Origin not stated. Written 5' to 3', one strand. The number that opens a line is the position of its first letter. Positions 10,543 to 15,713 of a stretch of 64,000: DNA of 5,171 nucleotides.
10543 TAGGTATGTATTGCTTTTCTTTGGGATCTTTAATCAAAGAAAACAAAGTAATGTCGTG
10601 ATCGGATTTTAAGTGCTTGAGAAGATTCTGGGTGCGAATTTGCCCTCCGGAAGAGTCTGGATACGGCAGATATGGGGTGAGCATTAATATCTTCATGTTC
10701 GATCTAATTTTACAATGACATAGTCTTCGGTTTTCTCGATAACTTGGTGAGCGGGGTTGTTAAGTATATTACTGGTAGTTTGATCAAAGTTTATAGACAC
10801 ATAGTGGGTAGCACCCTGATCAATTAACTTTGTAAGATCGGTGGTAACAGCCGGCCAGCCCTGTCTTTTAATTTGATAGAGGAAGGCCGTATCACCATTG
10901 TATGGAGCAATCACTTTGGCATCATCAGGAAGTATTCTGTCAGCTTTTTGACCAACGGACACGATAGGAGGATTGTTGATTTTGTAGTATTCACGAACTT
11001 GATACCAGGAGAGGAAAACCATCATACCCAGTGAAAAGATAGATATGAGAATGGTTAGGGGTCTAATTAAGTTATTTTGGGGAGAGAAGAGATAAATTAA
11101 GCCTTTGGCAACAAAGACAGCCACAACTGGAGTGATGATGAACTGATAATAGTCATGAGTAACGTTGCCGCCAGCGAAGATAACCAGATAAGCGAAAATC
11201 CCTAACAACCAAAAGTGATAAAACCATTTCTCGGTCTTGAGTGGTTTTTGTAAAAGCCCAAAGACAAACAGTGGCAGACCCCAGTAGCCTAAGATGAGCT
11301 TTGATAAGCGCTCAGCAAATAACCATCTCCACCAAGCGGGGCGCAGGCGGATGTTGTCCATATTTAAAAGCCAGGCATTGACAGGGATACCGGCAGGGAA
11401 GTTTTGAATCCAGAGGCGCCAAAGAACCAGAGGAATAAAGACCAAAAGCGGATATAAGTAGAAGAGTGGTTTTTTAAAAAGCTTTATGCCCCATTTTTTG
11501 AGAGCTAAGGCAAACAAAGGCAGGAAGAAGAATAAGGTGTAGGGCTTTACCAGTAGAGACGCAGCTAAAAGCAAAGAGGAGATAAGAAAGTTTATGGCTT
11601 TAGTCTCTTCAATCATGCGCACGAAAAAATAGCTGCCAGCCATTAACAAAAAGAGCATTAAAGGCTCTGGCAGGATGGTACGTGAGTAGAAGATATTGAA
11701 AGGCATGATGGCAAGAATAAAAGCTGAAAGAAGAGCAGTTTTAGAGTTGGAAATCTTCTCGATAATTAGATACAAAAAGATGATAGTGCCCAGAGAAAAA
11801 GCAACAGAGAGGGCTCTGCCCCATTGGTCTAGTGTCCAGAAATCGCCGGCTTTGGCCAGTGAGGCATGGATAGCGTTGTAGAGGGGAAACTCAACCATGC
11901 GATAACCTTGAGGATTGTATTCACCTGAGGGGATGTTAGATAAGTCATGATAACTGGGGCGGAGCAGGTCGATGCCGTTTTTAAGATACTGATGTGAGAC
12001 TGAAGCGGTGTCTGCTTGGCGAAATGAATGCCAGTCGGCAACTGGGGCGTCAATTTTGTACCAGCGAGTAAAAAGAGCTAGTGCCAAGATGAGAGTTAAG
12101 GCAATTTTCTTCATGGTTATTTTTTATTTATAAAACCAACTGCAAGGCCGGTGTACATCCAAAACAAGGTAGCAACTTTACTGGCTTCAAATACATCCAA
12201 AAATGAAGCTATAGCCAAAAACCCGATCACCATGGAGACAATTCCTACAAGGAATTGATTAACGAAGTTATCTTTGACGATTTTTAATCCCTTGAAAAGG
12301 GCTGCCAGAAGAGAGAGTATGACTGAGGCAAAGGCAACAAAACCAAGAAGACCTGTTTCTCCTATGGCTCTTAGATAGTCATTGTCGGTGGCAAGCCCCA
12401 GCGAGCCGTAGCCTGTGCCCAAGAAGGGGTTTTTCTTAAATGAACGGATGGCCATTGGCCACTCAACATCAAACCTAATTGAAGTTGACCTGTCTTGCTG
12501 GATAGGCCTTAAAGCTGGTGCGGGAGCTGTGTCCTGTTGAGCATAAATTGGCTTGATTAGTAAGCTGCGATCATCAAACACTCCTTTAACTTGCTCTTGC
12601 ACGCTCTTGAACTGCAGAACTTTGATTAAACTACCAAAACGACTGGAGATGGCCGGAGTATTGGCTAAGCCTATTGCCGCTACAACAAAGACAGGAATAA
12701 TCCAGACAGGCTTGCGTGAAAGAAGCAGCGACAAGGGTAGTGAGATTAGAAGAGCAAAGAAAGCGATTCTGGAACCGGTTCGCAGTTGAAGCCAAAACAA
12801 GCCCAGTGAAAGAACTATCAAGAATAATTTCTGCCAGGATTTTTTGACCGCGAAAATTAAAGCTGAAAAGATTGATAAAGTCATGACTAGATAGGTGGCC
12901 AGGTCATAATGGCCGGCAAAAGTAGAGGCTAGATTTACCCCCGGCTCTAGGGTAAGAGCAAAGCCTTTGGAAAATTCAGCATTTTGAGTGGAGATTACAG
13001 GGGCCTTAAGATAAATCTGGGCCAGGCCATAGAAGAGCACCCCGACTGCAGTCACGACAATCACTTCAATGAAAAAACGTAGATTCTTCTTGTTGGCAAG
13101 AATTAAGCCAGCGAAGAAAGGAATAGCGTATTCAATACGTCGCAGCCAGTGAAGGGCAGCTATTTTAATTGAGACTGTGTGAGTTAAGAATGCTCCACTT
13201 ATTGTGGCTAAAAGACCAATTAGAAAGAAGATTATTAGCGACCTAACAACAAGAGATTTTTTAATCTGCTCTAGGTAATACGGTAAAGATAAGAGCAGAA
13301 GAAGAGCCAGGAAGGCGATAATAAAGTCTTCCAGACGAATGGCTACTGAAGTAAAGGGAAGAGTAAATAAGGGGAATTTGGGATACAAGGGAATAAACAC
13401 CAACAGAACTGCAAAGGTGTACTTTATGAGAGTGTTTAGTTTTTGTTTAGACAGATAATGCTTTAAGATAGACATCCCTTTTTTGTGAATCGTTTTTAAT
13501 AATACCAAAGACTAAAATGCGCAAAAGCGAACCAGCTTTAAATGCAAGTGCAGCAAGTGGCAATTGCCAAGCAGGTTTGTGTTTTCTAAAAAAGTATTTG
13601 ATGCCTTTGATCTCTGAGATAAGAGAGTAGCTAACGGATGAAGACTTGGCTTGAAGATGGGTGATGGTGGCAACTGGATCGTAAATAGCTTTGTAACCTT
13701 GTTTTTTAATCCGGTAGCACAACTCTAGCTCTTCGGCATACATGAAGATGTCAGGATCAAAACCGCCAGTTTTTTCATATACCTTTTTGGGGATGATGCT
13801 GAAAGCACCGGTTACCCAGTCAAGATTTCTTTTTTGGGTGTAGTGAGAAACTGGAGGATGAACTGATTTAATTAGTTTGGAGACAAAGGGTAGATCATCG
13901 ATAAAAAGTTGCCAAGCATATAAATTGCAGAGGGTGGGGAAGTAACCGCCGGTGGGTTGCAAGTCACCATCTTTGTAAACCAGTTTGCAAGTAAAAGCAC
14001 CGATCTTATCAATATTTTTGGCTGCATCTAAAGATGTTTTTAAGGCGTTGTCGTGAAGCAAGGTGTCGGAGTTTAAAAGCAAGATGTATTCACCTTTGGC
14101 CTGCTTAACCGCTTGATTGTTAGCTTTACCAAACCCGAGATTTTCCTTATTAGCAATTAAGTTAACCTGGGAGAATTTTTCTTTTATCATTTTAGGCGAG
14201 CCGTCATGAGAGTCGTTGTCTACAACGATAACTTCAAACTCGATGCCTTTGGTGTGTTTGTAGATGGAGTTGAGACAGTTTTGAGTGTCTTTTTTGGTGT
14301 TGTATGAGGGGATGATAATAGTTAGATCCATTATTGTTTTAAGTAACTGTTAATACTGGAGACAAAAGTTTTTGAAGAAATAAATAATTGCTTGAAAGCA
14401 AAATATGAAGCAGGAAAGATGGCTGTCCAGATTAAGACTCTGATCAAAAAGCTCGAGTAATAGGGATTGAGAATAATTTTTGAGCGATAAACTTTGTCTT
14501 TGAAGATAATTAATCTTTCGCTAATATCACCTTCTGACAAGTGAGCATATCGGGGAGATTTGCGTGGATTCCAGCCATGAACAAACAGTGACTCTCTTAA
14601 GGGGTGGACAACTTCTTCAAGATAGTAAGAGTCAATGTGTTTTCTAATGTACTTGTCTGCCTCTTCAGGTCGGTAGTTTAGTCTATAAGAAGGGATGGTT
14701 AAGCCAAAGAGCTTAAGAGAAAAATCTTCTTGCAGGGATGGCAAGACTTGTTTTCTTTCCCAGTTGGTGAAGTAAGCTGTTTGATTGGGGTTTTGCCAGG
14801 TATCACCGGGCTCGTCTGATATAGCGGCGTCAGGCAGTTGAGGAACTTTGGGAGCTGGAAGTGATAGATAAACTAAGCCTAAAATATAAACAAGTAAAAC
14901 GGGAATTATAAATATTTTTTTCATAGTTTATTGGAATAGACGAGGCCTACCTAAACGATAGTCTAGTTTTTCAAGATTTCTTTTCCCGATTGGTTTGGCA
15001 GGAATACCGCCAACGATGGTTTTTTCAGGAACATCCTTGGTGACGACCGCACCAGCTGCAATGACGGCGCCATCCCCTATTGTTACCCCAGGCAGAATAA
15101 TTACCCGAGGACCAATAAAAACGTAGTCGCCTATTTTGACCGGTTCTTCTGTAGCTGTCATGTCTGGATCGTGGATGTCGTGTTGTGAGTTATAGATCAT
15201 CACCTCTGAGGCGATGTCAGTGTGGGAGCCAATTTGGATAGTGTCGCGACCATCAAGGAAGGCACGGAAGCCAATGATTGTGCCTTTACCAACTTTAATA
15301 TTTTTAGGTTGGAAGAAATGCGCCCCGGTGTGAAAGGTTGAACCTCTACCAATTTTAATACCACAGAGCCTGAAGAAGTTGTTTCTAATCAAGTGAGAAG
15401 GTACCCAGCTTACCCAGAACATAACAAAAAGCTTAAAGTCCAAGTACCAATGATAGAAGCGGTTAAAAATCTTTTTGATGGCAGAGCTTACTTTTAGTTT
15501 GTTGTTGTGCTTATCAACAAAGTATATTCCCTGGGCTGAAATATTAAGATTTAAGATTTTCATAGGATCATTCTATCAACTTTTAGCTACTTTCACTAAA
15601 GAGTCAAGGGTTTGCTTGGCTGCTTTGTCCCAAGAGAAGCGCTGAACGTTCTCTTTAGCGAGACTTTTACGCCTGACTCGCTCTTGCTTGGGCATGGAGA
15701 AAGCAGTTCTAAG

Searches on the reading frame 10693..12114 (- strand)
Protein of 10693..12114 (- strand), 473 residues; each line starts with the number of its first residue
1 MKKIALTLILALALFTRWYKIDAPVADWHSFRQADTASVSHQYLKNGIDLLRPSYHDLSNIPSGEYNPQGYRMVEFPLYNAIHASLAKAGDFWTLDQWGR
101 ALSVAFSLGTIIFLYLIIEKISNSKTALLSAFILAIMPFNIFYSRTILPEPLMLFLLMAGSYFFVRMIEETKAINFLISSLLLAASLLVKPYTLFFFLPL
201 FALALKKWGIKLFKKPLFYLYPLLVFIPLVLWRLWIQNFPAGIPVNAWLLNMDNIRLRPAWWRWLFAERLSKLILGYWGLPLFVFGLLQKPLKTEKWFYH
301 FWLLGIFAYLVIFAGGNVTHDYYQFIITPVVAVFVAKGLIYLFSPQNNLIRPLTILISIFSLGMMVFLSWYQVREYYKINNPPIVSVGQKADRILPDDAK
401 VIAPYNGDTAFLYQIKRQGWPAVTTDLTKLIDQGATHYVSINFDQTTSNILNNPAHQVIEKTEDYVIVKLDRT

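Call 7: search_protein_families(library=ncbifam, proteins=[window:10693-12114:-], max_evalue=0.00001)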
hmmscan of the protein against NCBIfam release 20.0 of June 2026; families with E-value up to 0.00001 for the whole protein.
window:10693-12114:- (473 aa): 2 families
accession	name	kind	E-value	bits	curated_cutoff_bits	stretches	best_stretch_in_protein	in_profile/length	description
NF047440.1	LA3751_2_3_fam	subfamily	8.2e-08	31.5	200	1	98-378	100-391/460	LA_3751/LA_3752 family putative glycosyltransferase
TIGR03663.1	TIGR03663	subfamily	5.6e-06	25.6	126.25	0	96-193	70-166/435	flippase activity-associated protein Agl23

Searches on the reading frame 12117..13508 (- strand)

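Call 8: search_protein_families(library=ncbifam, proteins=[window:12117-13508:-], max_evalue=0.00001)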
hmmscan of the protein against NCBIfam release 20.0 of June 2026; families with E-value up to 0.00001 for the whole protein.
window:12117-13508:- (463 aa): 0 families

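Call 30: search_protein_families(library=pfam, proteins=[window:12117-13508:-], max_evalue=0.00001)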
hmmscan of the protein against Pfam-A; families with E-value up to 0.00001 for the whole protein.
window:12117-13508:- (463 aa): 1 family
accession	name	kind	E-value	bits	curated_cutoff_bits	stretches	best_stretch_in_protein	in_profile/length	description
PF04932.20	Wzy_C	-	2.6e-13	50.5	31.7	1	237-394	6-149/149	O-Antigen ligase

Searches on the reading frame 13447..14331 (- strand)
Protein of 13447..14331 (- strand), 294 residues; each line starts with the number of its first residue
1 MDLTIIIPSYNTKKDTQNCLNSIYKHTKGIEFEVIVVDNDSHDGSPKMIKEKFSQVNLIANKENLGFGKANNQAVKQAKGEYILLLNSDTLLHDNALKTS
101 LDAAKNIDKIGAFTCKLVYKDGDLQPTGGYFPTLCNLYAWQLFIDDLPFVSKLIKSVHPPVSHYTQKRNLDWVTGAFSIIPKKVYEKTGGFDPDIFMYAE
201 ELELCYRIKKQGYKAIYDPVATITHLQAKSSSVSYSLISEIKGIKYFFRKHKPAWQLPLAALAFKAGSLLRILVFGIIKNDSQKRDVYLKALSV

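Call 8: search_protein_families(library=ncbifam, proteins=[window:13447-14331:-], max_evalue=0.00001)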
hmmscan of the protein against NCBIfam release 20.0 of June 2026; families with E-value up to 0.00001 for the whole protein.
window:13447-14331:- (294 aa): 17 families
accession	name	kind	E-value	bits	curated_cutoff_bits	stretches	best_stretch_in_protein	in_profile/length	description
NF041875.1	EPS_EpsD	equivalog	2.3e-21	76.6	370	2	3-102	1-102/325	exopolysaccharide biosynthesis glycosyltransferase EpsD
NF038302.1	EPS_HpsE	equivalog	1.2e-18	67.2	300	1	1-287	1-288/307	hormogonium polysaccharide biosynthesis glycosyltransferase HpsE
TIGR04283.1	glyco_like_mftF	equivalog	2e-18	66.8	182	1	3-118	1-112/221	TIGR04283 family arsenosugar biosynthesis glycosyltransferase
TIGR03111.1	glyc2_xrt_Gpos1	hypoth_equivalog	2.4e-16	59.6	363.95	1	2-134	50-186/439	TIGR03111 family XrtG-associated glycosyltransferase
TIGR03937.1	PgaC_IcaA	equivalog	3.6e-16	59.1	422.3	1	3-114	47-160/407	poly-beta-1,6-N-acetyl-D-glucosamine synthase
TIGR03965.1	mycofact_glyco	equivalog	2.3e-15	56.4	280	1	2-98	75-173/467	mycofactocin biosynthesis glycosyltransferase MftF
NF007482.0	PRK10073.1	equivalog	7.3e-14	51.5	423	1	3-120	8-125/334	glycosyltransferase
NF047683.1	TeichurnBiosyTuaG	equivalog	1.5e-13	51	400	1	3-122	8-130/252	teichuronic acid biosynthesis protein TuaG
NF038299.1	EPS_HpsN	equivalog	5.2e-13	48.6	425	1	3-232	3-227/317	hormogonium polysaccharide biosynthesis glycosyltransferase HpsN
TIGR01556.1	rhamnosyltran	subfamily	1.4e-09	37.6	200.55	0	19-101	9-95/281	rhamnosyltransferase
TIGR04009.1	wcaE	equivalog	1.4e-09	37.6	369.2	1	9-105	12-108/248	colanic acid biosynthesis glycosyltransferase WcaE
NF050050.1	ProtGlycPglI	equivalog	4e-09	36.3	500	1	3-107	4-111/306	GalNAc(5)-diNAcBac-PP-undecaprenol beta-1,3-glucosyltransferase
TIGR04242.1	nodulat_NodC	equivalog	5e-09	35.6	550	1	4-118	51-169/395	chitooligosaccharide synthase NodC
NF041394.1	GtaseAglG_Halo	equivalog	1.9e-07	30.7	440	0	1-111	1-114/304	glucosyl-dolichyl phosphate glucuronosyltransferase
TIGR04195.1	S_glycosyl_SunS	equivalog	2.6e-07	29.9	350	1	4-99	60-151/421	SunS family peptide S-glycosyltransferase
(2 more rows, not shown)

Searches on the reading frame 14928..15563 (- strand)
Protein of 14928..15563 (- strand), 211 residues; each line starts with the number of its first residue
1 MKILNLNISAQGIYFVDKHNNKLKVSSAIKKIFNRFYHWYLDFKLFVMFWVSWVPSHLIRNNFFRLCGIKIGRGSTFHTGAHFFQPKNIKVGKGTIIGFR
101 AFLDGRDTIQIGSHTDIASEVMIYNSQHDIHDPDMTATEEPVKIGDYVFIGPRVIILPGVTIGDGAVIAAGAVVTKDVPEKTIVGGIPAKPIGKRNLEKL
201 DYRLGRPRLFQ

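Call 8: search_protein_families(library=ncbifam, proteins=[window:14928-15563:-], max_evalue=0.00001)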
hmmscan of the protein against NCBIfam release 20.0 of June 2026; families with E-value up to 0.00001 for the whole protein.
window:14928-15563:- (211 aa): 38 families (the best 25 are shown)
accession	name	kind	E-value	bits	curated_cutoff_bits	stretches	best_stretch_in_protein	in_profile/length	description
NF007797.0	PRK10502.1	subfamily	2.1e-27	96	192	1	47-196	31-180/183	WcaF family extracellular polysaccharide biosynthesis acetyltransferase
NF038307.1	EPS_acetyl_HpsU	equivalog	5.7e-22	78.2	305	1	46-193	29-176/178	hormogonium polysaccharide biosynthesis acetyltransferase HpsU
NF007499.0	PRK10092.1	equivalog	2.5e-21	76.3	314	1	88-193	73-181/183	maltose O-acetyltransferase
NF007240.0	PRK09677.1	equivalog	5.6e-21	74.9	243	1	70-202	43-191/192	putative lipopolysaccharide biosynthesis O-acetyl transferase WbbJ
TIGR03532.1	DapD_Ac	equivalog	2.6e-19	69.8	231.75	1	90-194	118-213/231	2,3,4,5-tetrahydropyridine-2,6-dicarboxylate N-acetyltransferase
TIGR03308.1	phn_thr-fam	hypoth_equivalog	4.8e-19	69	201.65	1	137-204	104-171/204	phosphonate metabolim protein, transferase hexapeptide repeat family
NF007076.0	PRK09527.1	equivalog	6.3e-19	68.2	347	1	70-196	57-186/203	galactoside O-acetyltransferase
NF058585.1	HptprglPActTf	PfamEq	8.4e-19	67.8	300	1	141-196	106-161/172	heptaprenylglyceryl phosphate O-acetyltransferase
TIGR04008.1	WcaF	equivalog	1.6e-17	64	326.3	1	51-194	32-177/180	colanic acid biosynthesis acetyltransferase WcaF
NF000311.1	Vat_ABCDEFH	equivalog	4.3e-16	59.1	300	1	140-196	109-165/201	Vat family streptogramin A O-acetyltransferase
NF033468.1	stregram_VatI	exception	7.3e-15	55.3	415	1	143-196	114-167/208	streptogramin A O-acetyltransferase Vat(I)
NF000490.1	chloram_CatB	equivalog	9.5e-15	54.5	350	1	142-196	111-165/210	type B chloramphenicol O-acetyltransferase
NF000504.1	stregram_VatH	exception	1.6e-14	54.3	475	1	128-198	102-174/216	streptogramin A O-acetyltransferase Vat(H)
NF041874.1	EPS_EpsC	equivalog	1.6e-14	54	150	1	88-194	61-166/168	serine O-acetyltransferase EpsC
TIGR03570.1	NeuD_NnaD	subfamily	2.7e-14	53.2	160.8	1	87-190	98-202/202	NeuD/PglB/VioB family sugar acetyltransferase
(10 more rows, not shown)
